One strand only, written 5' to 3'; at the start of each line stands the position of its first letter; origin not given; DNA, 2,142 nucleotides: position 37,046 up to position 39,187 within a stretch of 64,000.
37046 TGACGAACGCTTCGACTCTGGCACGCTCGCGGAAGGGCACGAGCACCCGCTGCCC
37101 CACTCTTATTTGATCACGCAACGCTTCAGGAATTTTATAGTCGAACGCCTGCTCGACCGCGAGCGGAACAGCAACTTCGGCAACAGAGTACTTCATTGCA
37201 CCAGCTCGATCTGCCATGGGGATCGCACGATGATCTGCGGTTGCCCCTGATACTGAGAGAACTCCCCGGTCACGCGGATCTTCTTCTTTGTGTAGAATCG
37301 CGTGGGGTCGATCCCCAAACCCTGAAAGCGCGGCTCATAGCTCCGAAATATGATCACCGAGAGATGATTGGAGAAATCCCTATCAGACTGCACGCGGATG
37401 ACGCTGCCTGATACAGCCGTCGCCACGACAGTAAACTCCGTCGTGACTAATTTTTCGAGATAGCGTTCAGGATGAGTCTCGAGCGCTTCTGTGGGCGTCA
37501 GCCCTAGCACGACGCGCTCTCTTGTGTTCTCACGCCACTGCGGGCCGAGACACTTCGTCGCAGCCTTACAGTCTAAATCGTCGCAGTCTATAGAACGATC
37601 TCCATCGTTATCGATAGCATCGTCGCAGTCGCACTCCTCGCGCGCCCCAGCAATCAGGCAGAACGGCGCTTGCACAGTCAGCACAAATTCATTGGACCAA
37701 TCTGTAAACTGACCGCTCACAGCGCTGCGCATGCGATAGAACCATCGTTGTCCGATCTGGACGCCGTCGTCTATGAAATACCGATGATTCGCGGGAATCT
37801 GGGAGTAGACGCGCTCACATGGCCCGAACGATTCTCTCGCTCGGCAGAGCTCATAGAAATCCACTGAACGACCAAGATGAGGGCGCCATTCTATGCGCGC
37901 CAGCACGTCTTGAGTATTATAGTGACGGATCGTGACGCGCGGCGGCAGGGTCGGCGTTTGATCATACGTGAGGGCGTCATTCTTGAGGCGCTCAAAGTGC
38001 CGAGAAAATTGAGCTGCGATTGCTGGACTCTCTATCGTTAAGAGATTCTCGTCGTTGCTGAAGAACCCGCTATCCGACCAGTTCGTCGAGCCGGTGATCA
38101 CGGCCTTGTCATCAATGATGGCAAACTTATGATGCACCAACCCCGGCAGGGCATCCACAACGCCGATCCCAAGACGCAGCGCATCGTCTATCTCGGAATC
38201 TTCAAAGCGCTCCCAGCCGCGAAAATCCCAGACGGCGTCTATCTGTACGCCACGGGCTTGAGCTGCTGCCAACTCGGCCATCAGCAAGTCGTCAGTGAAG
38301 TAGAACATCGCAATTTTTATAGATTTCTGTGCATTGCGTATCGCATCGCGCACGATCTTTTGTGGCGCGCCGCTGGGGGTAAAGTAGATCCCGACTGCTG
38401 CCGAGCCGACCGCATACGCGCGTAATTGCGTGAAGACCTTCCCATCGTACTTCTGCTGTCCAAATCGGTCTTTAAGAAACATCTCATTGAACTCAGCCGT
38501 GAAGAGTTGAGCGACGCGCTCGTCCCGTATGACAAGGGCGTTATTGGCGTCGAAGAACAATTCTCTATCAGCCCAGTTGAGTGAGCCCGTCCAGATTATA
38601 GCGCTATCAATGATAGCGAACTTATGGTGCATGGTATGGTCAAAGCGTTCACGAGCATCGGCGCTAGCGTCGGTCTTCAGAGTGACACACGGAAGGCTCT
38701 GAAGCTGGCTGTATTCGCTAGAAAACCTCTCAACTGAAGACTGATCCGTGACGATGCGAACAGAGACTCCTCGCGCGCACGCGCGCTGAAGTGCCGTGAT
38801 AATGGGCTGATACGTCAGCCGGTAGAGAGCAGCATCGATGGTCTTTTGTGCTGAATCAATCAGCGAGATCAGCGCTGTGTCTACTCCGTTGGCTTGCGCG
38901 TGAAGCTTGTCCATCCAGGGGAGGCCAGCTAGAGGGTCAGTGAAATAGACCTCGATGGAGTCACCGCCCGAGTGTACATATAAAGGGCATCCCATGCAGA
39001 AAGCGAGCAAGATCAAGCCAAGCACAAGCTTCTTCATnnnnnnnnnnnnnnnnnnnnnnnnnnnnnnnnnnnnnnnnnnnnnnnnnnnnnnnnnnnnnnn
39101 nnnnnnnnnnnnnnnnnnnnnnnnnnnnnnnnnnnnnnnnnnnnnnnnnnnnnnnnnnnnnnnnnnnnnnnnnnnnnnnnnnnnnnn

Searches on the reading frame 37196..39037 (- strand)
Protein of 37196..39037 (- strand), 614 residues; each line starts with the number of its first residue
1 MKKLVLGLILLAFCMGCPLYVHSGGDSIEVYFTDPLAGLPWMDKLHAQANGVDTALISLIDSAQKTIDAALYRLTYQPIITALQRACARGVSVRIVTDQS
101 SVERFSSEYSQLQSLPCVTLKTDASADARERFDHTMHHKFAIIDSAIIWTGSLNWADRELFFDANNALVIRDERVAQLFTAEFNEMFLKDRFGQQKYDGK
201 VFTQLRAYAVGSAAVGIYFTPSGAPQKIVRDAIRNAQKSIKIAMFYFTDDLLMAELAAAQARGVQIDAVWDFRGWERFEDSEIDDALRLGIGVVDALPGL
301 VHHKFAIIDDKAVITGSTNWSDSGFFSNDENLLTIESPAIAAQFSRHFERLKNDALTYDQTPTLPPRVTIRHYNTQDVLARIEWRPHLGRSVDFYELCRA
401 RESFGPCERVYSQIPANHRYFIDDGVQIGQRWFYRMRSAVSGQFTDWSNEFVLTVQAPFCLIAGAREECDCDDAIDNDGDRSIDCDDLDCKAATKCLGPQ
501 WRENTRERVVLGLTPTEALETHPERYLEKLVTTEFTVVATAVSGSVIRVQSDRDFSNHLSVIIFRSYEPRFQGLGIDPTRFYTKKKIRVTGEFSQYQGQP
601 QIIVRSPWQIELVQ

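Call 13: find_related_loci(query=window:37196-39037:-, collection=genome_contigs, flank=4000)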
Query window:37196-39037:- (614 aa) in genome_contigs; peptide patterns used: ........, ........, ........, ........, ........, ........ (x = any residue, [..] = any of these).
52 stretches matched a pattern; 15 encode a relative of the query (tblastn E <= 1e-3); 14 distinct loci.
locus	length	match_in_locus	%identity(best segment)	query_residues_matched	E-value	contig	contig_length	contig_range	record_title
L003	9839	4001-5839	88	1-613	0e+0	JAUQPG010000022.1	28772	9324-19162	MAG: Candidatus Bipolaricaulota bacterium isolate GXS.bins.134.201912 NODE_1139_length_28772_cov_483.247094, whole genom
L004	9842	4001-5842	86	1-614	0e+0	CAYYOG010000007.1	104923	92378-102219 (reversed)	MAG TPA_asm: uncultured Thermotogae bacterium isolate binchicken_co40_63 genome assembly, contig: NODE_229_length_104923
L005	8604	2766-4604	84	1-613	0e+0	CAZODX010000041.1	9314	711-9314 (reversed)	MAG TPA_asm: uncultured Thermotogae bacterium isolate binchicken_co71_26 genome assembly, contig: NODE_3311_length_9314_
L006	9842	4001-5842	84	1-614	0e+0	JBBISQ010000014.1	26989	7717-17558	MAG: Candidatus Fraserbacteria bacterium isolate CYF170214_bin_377 NODE_1450_length_26989_cov_53.381, whole genome shotg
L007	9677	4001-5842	82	1-614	0e+0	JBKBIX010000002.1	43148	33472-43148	MAG: Candidatus Bipolaricaulia bacterium isolate 21I_052.bin.33 NODE_2_length_43148_cov_28.311741, whole genome shotgun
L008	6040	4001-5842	82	1-614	0e+0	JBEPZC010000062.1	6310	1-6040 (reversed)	MAG: Candidatus Bipolaricaulota bacterium isolate 03V1_S199.metabat2_refined.004_sub NODE_7570_length_6310_cov_150.04835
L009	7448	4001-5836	81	1-612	0e+0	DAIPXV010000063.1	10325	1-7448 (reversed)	MAG TPA_asm: Candidatus Bipolaricaulota bacterium isolate CTOTU1357 NODE_541_length_10325_cov_4.300974, whole genome sho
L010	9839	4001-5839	78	1-613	0e+0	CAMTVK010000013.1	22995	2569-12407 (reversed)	MAG: Candidatus Fraserbacteria bacterium isolate G05_MAG_00009 genome assembly, contig: G05_MAG_00009_000000000026, whol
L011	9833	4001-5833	82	1-613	0e+0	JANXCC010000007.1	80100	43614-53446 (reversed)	MAG: Candidatus Bipolaricaulota bacterium isolate SKYB55 NODE_7_length_80100_cov_118.235657, whole genome shotgun sequen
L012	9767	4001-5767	77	26-614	0e+0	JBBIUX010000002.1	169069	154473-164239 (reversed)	MAG: Candidatus Fraserbacteria bacterium isolate BR2F70218_bin_63 NODE_67_length_169069_cov_5.482, whole genome shotgun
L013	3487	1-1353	84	59-613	0e+0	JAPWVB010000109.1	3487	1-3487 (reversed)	MAG: Candidatus Acetothermia bacterium isolate RSWS18 scaffold_6895_c1, whole genome shotgun sequence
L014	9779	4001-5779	80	22-614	0e+0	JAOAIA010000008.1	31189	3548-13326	MAG: Candidatus Bipolaricaulota bacterium isolate SKW78 NODE_8_length_31189_cov_5.368122, whole genome shotgun sequence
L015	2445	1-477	84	455-613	3e-82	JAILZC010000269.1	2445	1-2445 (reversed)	MAG: Candidatus Bipolaricaulota bacterium isolate HOT.Cluster.56 Contig273, whole genome shotgun sequence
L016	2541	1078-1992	29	57-361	6e-28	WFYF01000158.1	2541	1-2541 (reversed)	MAG: candidate division WOR-3 bacterium isolate S141_80 k151_259084, whole genome shotgun sequence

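Call 51: find_homologous_proteins(query=window:37196-39037:-, max_evalue=1e-30)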
Query window:37196-39037:- (614 aa): 94 proteins with E <= 1e-30 among 8000 candidates.
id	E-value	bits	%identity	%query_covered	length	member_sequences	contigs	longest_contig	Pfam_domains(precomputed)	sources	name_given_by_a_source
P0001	0.0e+0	1417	100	100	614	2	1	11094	PF07894.19,PF13091.13,PF00614.29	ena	-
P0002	0.0e+0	1257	88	100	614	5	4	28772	PF07894.19,PF13091.13,PF00614.29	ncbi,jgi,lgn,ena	-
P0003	0.0e+0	1248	87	100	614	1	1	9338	PF07894.19,PF13091.13,PF00614.29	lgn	-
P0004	0.0e+0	1238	85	100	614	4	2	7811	PF07894.19,PF13091.13,PF00614.29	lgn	-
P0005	0.0e+0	1214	84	100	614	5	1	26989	PF07894.19,PF13091.13,PF00614.29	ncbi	-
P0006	0.0e+0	1208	86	96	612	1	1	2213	PF07894.19,PF13091.13,PF00614.29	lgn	-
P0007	0.0e+0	1200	82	100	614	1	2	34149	PF07894.19,PF13091.13,PF00614.29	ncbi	-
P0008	0.0e+0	1199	83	100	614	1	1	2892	PF07894.19,PF13091.13,PF00614.29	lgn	-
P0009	0.0e+0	1196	83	100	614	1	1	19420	PF07894.19,PF13091.13,PF00614.29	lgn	-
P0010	0.0e+0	1187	83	100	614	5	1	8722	PF07894.19,PF13091.13,PF00614.29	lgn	-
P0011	0.0e+0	1183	82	100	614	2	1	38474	PF07894.19,PF13091.13,PF00614.29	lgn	-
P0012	0.0e+0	1175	81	100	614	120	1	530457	PF07894.19,PF13091.13,PF00614.29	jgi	jgi:phosphatidylserine/phosphatidylglycerophosphate/cardiolipin synthase-like enzyme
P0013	0.0e+0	1174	82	100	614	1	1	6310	PF07894.19,PF13091.13,PF00614.29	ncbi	-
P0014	0.0e+0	1168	82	100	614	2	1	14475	PF07894.19,PF13091.13,PF00614.29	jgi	-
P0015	0.0e+0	1162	81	100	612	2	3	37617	PF07894.19,PF13091.13,PF00614.29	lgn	-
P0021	0.0e+0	1096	75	100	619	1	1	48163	PF07894.19,PF13091.13,PF00614.29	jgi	jgi:phosphatidylserine/phosphatidylglycerophosphate/cardiolipin synthase-like enzyme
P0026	1.1e-259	882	64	96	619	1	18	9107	PF07894.19,PF13091.13,PF00614.29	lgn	-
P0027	5.8e-257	873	61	100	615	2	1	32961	PF07894.19,PF13091.13,PF00614.29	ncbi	-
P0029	5.5e-251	853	62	96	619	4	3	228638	PF07894.19,PF13091.13,PF00614.29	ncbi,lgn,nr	ncbi:MAG: phospholipase D-like domain-containing protein [Candidatus Bipolaricaulota bacterium]|nr:p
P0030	1.8e-246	838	61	96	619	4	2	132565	PF07894.19,PF13091.13,PF00614.29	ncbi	-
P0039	2.9e-175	603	46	99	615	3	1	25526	PF07894.19,PF13091.13,PF00614.29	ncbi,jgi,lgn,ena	-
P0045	3.5e-169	583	47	96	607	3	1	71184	PF07894.19,PF13091.13,PF00614.29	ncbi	ncbi:MAG: phospholipase D-like domain-containing protein [Candidatus Bipolaricaulia bacterium]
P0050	2.0e-162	561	45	96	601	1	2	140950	PF07894.19,PF13091.13,PF00614.29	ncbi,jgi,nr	ncbi:MAG: phospholipase D-like domain-containing protein [Candidatus Acetothermia bacterium]|jgi:pho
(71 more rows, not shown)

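Call 52: find_encoding_contigs(protein=P0029, flank=3000, max_places=3)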
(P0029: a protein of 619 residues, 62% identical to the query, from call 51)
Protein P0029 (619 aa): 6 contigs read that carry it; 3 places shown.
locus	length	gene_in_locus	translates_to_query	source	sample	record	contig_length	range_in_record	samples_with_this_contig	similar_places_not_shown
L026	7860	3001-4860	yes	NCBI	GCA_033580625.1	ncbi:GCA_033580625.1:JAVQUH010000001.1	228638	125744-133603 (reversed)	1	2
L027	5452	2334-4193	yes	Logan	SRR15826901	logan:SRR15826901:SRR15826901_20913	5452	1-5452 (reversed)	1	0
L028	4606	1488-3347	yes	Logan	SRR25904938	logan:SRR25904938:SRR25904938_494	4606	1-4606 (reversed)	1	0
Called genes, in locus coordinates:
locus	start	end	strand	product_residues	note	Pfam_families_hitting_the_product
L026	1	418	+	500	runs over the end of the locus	PF05496:RuvB_N (faint), PF13177:DNA_pol3_delta2, PF00004:AAA, PF07728:AAA_5 (weak), PF13401:AAA_22 (weak), PF22608:DNAX_ATPase_lid (weak), PF21960:RCF1-5-like_lid, PF20964:DnaX_C, +2 more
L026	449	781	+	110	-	PF02575:YbaB_DNA_bd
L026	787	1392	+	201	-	PF21176:RecR_HhH, PF01751:Toprim, PF13662:Toprim_4, PF21175:RecR_C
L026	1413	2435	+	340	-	PF08240:ADH_N, PF00107:ADH_zinc_N, PF13602:ADH_zinc_N_2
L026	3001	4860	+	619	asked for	PF07894:SACK1 (faint), PF13091:PLDc_2, PF00614:PLDc (faint), PF13091:PLDc_2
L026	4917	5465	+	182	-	PF05685:Uma2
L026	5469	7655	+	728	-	PF17764:PriA_3primeBD, PF00270:DEAD, PF04851:ResIII, PF18319:Zn_ribbon_PriA, PF00271:Helicase_C, PF18074:PriA_C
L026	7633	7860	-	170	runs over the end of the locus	PF04246:RseC_MucC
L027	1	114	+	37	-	?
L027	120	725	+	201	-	PF21176:RecR_HhH, PF01751:Toprim, PF13662:Toprim_4, PF21175:RecR_C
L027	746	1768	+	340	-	PF08240:ADH_N, PF00107:ADH_zinc_N, PF13602:ADH_zinc_N_2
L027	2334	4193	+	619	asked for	PF07894:SACK1 (faint), PF13091:PLDc_2, PF00614:PLDc (faint), PF13091:PLDc_2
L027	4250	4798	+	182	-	PF05685:Uma2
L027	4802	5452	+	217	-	?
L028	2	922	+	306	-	?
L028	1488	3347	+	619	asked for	PF07894:SACK1 (faint), PF13091:PLDc_2, PF00614:PLDc (faint), PF13091:PLDc_2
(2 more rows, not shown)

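Call 53: find_encoding_contigs(protein=P0027, flank=3000, max_places=3)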
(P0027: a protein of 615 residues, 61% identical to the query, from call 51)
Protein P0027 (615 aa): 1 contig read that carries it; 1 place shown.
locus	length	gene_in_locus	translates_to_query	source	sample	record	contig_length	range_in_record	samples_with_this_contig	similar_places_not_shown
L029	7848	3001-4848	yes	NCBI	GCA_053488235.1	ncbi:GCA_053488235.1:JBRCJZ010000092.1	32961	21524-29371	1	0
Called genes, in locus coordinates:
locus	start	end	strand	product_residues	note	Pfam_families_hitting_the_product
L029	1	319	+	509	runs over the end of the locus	PF05496:RuvB_N (faint), PF13177:DNA_pol3_delta2, PF00004:AAA, PF07728:AAA_5 (weak), PF21960:RCF1-5-like_lid, PF22608:DNAX_ATPase_lid (weak), PF12169:DNA_pol3_gamma3 (weak), PF20964:DnaX_C, +1 more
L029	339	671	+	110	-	PF02575:YbaB_DNA_bd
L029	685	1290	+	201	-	PF21176:RecR_HhH, PF01751:Toprim, PF13662:Toprim_4, PF21175:RecR_C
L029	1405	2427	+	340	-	PF08240:ADH_N, PF00107:ADH_zinc_N, PF13602:ADH_zinc_N_2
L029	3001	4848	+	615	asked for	PF07894:SACK1 (faint), PF13091:PLDc_2, PF00614:PLDc (faint), PF13091:PLDc_2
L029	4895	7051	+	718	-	PF17764:PriA_3primeBD, PF00270:DEAD, PF04851:ResIII, PF18319:Zn_ribbon_PriA (weak), PF00271:Helicase_C, PF18074:PriA_C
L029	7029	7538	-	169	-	PF04246:RseC_MucC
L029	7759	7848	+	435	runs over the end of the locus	PF02040:ArsB, PF06808:DctM (faint), PF03600:CitMHS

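Call 54: find_encoding_contigs(protein=P0021, flank=3000, max_places=3)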
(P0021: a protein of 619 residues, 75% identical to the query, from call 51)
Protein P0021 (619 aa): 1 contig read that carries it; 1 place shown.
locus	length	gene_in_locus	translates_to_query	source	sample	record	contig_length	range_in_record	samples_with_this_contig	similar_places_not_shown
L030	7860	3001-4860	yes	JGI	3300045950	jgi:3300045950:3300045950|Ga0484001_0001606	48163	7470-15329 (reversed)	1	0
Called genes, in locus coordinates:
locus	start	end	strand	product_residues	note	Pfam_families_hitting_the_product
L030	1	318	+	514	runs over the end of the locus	PF13177:DNA_pol3_delta2, PF00004:AAA, PF07728:AAA_5 (weak), PF13401:AAA_22 (faint), PF12169:DNA_pol3_gamma3 (faint), PF21960:RCF1-5-like_lid (weak), PF22608:DNAX_ATPase_lid (weak), PF20964:DnaX_C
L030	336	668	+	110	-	PF02575:YbaB_DNA_bd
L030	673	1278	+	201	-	PF21176:RecR_HhH, PF01751:Toprim, PF13662:Toprim_4, PF21175:RecR_C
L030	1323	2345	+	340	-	PF08240:ADH_N, PF00107:ADH_zinc_N, PF13602:ADH_zinc_N_2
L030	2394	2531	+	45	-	-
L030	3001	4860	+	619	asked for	PF07894:SACK1 (weak), PF13091:PLDc_2, PF00614:PLDc (faint), PF13091:PLDc_2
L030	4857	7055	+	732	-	PF17764:PriA_3primeBD, PF04851:ResIII, PF00270:DEAD, PF18319:Zn_ribbon_PriA (weak), PF00271:Helicase_C, PF18074:PriA_C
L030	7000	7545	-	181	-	PF04246:RseC_MucC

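Call 56: find_encoding_contigs(protein=P0030, flank=3000, max_places=3)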
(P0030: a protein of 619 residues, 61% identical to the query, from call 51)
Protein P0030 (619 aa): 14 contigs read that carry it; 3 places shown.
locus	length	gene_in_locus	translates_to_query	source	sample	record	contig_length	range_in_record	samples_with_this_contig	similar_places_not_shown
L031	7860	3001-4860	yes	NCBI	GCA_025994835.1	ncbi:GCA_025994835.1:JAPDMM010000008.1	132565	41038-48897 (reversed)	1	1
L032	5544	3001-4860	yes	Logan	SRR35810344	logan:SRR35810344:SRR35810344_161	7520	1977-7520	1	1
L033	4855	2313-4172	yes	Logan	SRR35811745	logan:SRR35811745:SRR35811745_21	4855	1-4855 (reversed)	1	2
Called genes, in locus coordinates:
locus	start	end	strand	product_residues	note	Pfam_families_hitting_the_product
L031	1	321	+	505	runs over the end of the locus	PF05496:RuvB_N (faint), PF13177:DNA_pol3_delta2, PF00004:AAA, PF07728:AAA_5 (weak), PF22608:DNAX_ATPase_lid (weak), PF21960:RCF1-5-like_lid, PF12169:DNA_pol3_gamma3 (weak), PF20964:DnaX_C, +1 more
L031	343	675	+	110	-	PF02575:YbaB_DNA_bd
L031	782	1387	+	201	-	PF21176:RecR_HhH, PF01751:Toprim, PF13662:Toprim_4, PF21175:RecR_C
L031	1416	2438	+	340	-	PF08240:ADH_N, PF00107:ADH_zinc_N, PF13602:ADH_zinc_N_2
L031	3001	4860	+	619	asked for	PF07894:SACK1 (faint), PF13091:PLDc_2, PF00614:PLDc (faint), PF13091:PLDc_2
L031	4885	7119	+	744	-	PF17764:PriA_3primeBD, PF04851:ResIII, PF00270:DEAD, PF00271:Helicase_C, PF18074:PriA_C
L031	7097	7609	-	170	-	PF04246:RseC_MucC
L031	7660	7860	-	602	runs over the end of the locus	-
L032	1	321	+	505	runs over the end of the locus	PF05496:RuvB_N (faint), PF13177:DNA_pol3_delta2, PF00004:AAA, PF07728:AAA_5 (weak), PF22608:DNAX_ATPase_lid (weak), PF21960:RCF1-5-like_lid, PF12169:DNA_pol3_gamma3 (weak), PF20964:DnaX_C, +1 more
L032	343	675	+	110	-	PF02575:YbaB_DNA_bd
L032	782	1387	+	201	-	PF21176:RecR_HhH, PF01751:Toprim, PF13662:Toprim_4, PF21175:RecR_C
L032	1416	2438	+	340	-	PF08240:ADH_N, PF00107:ADH_zinc_N, PF13602:ADH_zinc_N_2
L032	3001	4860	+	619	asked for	PF07894:SACK1 (faint), PF13091:PLDc_2, PF00614:PLDc (faint), PF13091:PLDc_2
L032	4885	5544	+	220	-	?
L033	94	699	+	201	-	PF21176:RecR_HhH, PF01751:Toprim, PF13662:Toprim_4, PF21175:RecR_C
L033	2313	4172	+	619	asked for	PF07894:SACK1 (faint), PF13091:PLDc_2, PF00614:PLDc (faint), PF13091:PLDc_2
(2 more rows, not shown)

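Call 57: find_encoding_contigs(protein=P0026, flank=3000, max_places=4)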
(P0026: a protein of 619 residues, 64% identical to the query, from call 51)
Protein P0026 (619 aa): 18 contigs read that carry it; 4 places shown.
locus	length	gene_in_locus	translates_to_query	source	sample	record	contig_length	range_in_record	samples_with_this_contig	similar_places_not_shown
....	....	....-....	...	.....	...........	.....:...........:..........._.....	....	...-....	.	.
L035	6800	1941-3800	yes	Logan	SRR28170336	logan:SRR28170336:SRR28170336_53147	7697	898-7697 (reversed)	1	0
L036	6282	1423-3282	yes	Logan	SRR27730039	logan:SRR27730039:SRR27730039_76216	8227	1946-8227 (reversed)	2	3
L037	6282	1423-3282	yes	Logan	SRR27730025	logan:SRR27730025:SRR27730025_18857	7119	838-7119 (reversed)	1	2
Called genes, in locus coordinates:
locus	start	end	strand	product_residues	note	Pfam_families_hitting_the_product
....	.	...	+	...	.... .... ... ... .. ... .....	?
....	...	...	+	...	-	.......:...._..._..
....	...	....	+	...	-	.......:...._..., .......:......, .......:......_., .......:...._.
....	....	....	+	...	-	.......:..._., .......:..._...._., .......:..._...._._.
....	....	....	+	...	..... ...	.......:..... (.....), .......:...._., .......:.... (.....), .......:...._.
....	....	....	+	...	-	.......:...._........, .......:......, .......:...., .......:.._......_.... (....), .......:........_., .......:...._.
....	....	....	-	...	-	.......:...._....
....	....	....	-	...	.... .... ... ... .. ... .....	?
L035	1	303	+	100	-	?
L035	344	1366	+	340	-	PF08240:ADH_N, PF00107:ADH_zinc_N, PF13602:ADH_zinc_N_2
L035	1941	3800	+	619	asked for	PF07894:SACK1 (faint), PF13091:PLDc_2, PF00614:PLDc (faint), PF13091:PLDc_2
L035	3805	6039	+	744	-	PF17764:PriA_3primeBD, PF04851:ResIII, PF00270:DEAD, PF18319:Zn_ribbon_PriA (weak), PF00271:Helicase_C, PF18074:PriA_C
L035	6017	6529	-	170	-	PF04246:RseC_MucC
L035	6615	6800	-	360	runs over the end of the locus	?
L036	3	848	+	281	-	?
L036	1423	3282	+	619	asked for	PF07894:SACK1 (faint), PF13091:PLDc_2, PF00614:PLDc (faint), PF13091:PLDc_2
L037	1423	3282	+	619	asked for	PF07894:SACK1 (faint), PF13091:PLDc_2, PF00614:PLDc (faint), PF13091:PLDc_2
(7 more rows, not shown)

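Call 58: find_encoding_contigs(protein=P0050, flank=3000, max_places=3)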
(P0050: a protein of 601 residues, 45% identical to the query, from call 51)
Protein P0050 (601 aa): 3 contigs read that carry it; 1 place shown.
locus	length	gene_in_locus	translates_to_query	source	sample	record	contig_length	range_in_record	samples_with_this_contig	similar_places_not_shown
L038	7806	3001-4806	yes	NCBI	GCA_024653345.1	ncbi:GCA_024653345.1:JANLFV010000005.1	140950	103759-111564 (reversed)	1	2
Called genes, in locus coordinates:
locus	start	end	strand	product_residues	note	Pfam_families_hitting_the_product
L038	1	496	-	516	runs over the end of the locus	PF00089:Trypsin, PF13365:Trypsin_2, PF03781:FGE-sulfatase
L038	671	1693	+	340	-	PF08240:ADH_N, PF00107:ADH_zinc_N, PF13602:ADH_zinc_N_2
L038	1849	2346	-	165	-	PF01965:DJ-1_PfpI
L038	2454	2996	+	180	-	-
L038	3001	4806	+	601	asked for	PF07894:SACK1 (faint), PF13091:PLDc_2, PF00614:PLDc (weak), PF13091:PLDc_2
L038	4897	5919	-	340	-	PF01073:3Beta_HSD, PF01370:Epimerase, PF02719:Polysacc_synt_2, PF05368:NmrA, PF07993:NAD_binding_4 (weak), PF13460:NAD_binding_10, PF16363:GDP_Man_Dehyd, PF07993:NAD_binding_4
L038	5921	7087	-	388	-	PF04389:Peptidase_M28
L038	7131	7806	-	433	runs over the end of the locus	PF05977:MFS_3, PF07690:MFS_1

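Call 74: find_encoding_contigs(protein=P0045, flank=6000, max_places=2)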
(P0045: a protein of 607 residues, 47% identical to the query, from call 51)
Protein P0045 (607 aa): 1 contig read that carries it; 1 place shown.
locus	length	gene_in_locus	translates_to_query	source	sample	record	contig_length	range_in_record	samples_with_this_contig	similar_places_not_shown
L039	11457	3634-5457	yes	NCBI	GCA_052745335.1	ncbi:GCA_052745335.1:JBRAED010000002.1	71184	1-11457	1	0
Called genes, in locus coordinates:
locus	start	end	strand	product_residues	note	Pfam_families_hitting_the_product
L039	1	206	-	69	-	PF00005:ABC_tran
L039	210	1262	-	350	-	PF03054:tRNA_Me_trans, PF20259:tRNA_Me_trans_M, PF20258:tRNA_Me_trans_C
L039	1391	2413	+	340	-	PF08240:ADH_N, PF00107:ADH_zinc_N, PF13602:ADH_zinc_N_2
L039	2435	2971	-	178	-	PF01965:DJ-1_PfpI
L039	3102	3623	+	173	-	-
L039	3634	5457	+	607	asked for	PF07894:SACK1 (faint), PF13091:PLDc_2, PF00614:PLDc (weak), PF13091:PLDc_2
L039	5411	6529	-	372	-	PF00005:ABC_tran, PF13304:AAA_21 (weak), PF08402:TOBE_2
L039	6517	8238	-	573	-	PF00528:BPD_transp_1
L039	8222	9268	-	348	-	PF13531:SBP_bac_11, PF01547:SBP_bac_1, PF13416:SBP_bac_8, PF13343:SBP_bac_6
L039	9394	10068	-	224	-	PF04263:TPK_catalytic, PF04265:TPK_B1_binding (weak)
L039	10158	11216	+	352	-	PF01512:Complex1_51K, PF10531:SLBB (weak), PF13375:RnfC_N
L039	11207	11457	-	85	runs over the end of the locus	PF12838:Fer4_7, PF13187:Fer4_9, PF25160:LdpA_Fe-S-bd (weak), PF12797:Fer4_2 (weak), PF13237:Fer4_10 (weak), PF00037:Fer4, PF12837:Fer4_6 (weak), PF13484:Fer4_16 (weak), +2 more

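Call 75: find_encoding_contigs(protein=P0039, flank=6000, max_places=2)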
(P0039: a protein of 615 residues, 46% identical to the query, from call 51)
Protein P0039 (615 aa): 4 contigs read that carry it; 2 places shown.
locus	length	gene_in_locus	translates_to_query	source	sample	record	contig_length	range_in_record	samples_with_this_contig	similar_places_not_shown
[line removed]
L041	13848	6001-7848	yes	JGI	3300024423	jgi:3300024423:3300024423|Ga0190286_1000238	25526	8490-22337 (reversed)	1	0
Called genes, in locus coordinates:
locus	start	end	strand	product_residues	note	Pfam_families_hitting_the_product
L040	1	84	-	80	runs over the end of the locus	PF00462:Glutaredoxin, PF13417:GST_N_3 (weak)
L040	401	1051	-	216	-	PF00462:Glutaredoxin (weak), PF13192:Thioredoxin_3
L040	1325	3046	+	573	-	PF01432:Peptidase_M3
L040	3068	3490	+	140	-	PF02566:OsmC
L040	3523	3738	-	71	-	-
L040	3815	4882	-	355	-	PF00155:Aminotran_1_2, PF01212:Beta_elim_lyase, PF01041:DegT_DnrJ_EryC1 (faint), PF00266:Aminotran_5 (faint)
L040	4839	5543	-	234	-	PF01135:PCMT, PF00398:RrnaAD (weak), PF13847:Methyltransf_31 (weak), PF13649:Methyltransf_25 (weak)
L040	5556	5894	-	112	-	PF09413:DUF2007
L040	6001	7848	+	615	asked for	PF07894:SACK1 (faint), PF13091:PLDc_2, PF00614:PLDc (faint), PF13091:PLDc_2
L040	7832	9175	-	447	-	PF02878:PGM_PMM_I, PF02879:PGM_PMM_II, PF02880:PGM_PMM_III, PF00408:PGM_PMM_IV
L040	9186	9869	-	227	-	PF24894:Hexapep_GlmU (faint), PF25084:LbH_EIF2B, PF00132:Hexapep, PF25087:GMPPB_C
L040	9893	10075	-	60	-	-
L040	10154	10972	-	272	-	PF01148:CTP_transf_1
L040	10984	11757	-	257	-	PF01255:Prenyltransf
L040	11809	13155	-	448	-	PF08245:Mur_ligase_M (weak), PF27239:FOL3_C, PF02875:Mur_ligase_C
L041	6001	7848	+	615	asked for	PF07894:SACK1 (faint), PF13091:PLDc_2, PF00614:PLDc (faint), PF13091:PLDc_2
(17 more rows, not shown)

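Call 77: search_protein_families(library=pfam, proteins=[window:37196-39037:-], max_evalue=0.01)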
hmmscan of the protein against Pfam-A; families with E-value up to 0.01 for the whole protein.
window:37196-39037:- (614 aa): 3 families
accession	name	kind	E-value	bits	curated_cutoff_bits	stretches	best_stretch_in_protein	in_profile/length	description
PF13091.12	PLDc_2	-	1.1e-53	181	27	2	230-351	2-131/132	PLD-like domain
PF07894.18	SACK1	-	2.6e-16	60.5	21.4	2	48-189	122-271/274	Scaffolding anchor of CK1 domain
PF00614.28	PLDc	-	1.7e-07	31.4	21.9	1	298-322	2-26/28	Phospholipase D Active site motif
